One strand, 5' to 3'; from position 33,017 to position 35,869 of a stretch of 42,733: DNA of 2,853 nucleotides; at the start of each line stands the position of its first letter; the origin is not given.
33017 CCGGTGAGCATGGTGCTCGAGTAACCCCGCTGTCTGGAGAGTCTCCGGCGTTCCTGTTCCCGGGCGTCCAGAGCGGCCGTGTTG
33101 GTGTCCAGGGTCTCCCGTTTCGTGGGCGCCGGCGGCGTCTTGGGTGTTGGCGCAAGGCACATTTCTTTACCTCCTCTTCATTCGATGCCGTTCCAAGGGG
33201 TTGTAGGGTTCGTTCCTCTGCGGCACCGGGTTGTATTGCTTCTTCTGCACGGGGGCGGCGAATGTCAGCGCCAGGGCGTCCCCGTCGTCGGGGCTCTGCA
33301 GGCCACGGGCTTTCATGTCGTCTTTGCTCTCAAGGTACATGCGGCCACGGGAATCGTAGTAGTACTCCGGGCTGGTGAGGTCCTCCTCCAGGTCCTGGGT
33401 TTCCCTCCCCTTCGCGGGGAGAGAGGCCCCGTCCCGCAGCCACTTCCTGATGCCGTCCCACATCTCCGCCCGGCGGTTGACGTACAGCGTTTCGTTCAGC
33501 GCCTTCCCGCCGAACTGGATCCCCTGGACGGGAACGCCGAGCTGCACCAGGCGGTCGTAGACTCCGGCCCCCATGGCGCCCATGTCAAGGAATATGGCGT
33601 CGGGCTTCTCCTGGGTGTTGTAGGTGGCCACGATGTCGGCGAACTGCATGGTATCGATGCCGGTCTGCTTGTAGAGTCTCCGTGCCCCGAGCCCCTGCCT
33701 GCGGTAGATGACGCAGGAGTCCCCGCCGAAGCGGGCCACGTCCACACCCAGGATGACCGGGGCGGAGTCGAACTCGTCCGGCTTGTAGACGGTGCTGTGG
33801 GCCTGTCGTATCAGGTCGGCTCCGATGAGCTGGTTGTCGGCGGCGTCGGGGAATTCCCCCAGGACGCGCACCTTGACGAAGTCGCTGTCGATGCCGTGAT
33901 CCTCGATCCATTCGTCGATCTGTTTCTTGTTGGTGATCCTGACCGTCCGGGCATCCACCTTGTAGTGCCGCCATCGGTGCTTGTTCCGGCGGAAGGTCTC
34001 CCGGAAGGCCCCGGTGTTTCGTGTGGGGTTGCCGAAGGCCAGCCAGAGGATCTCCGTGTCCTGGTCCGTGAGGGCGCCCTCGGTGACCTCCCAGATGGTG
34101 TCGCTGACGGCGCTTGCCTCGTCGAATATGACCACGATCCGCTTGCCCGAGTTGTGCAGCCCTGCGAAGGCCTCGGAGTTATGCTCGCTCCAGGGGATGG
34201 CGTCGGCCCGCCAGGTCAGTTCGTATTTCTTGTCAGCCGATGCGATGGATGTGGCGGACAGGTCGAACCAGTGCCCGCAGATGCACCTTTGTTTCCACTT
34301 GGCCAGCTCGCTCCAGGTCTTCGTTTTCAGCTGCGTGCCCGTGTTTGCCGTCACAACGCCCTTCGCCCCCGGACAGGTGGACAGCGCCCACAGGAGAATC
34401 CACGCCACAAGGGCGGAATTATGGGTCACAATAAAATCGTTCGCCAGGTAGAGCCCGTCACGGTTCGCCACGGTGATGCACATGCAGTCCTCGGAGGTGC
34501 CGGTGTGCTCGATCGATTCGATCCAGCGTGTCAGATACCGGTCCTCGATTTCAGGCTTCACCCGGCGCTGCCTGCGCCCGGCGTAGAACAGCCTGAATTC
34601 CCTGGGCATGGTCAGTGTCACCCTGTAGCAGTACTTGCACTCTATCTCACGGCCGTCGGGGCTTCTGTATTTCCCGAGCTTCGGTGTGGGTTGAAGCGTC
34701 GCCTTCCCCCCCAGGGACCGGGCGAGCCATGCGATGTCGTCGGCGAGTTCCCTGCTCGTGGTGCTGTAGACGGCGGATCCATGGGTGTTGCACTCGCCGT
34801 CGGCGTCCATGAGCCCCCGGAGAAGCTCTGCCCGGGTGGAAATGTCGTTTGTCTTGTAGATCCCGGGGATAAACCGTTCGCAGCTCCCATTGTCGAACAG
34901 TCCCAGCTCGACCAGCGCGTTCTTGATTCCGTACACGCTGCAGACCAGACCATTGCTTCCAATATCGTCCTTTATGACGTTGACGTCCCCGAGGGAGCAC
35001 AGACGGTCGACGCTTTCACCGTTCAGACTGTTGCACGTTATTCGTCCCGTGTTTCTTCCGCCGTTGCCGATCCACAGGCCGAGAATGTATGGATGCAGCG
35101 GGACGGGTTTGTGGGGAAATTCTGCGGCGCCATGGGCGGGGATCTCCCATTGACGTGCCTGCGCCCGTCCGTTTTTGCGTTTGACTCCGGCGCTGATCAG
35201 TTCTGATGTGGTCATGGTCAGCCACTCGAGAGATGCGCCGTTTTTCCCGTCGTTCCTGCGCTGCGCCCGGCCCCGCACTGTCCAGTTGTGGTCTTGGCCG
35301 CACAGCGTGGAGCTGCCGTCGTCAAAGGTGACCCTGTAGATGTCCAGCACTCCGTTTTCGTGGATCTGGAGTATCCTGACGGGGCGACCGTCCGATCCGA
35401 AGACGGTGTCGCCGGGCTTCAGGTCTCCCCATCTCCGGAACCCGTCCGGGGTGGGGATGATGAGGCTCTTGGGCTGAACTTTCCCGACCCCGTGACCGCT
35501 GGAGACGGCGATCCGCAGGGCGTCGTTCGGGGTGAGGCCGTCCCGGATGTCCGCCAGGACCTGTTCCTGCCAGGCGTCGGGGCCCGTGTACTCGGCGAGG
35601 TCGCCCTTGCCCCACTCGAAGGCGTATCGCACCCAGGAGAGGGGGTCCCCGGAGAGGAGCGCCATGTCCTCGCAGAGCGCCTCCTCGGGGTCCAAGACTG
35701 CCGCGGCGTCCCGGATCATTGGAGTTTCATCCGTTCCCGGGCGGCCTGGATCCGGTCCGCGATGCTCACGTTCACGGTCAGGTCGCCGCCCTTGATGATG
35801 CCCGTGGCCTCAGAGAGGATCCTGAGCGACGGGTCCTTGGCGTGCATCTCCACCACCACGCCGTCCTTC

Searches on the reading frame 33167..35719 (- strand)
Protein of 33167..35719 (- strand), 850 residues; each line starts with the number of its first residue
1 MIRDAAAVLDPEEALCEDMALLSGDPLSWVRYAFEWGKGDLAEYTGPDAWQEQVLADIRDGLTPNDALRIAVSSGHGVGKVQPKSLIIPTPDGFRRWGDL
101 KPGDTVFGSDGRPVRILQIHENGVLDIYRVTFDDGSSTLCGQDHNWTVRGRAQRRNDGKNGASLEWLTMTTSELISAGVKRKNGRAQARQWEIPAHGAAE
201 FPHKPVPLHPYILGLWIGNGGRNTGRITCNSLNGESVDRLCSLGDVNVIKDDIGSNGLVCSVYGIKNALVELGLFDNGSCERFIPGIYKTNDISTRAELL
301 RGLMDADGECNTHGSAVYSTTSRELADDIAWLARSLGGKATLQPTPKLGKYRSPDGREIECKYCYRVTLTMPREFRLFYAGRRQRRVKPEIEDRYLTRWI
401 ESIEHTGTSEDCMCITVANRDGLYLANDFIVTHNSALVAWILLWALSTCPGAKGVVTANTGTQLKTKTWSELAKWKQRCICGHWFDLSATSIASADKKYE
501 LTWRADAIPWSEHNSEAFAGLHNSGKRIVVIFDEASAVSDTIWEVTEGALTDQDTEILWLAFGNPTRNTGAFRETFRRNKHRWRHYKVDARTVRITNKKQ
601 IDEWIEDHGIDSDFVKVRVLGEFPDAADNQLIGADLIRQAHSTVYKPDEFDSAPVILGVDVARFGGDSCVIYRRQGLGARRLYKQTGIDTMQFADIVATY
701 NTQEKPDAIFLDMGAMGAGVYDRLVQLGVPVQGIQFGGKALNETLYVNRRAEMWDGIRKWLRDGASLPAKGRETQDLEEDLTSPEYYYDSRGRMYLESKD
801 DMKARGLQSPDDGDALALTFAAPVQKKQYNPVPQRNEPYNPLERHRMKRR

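Call 48: search_protein_families(library=phrogs, proteins=[window:33167-35719:-], max_evalue=0.00001)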
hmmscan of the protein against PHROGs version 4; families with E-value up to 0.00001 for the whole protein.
window:33167-35719:- (850 aa): 7 families
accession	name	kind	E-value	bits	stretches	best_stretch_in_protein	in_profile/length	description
phrog_5902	-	unknown function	1.4e-63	216.3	1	434-698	62-329/359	-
phrog_2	-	head and packaging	1.2e-38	134.4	1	435-836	291-604/807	terminase large subunit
phrog_36964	-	head and packaging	4.9e-27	95.3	1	76-450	87-450/890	terminase large subunit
phrog_19299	-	head and packaging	1.1e-24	87.8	1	68-442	19-393/702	terminase large subunit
phrog_15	-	head and packaging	1.2e-20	74.5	1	55-320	53-319/1330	terminase large subunit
phrog_510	-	DNA, RNA and nucleotide metabolism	4.7e-14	53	1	65-326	391-643/667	DNA primase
phrog_50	-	DNA, RNA and nucleotide metabolism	1.3e-12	48.5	1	64-219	72-213/570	DnaC-like helicase loader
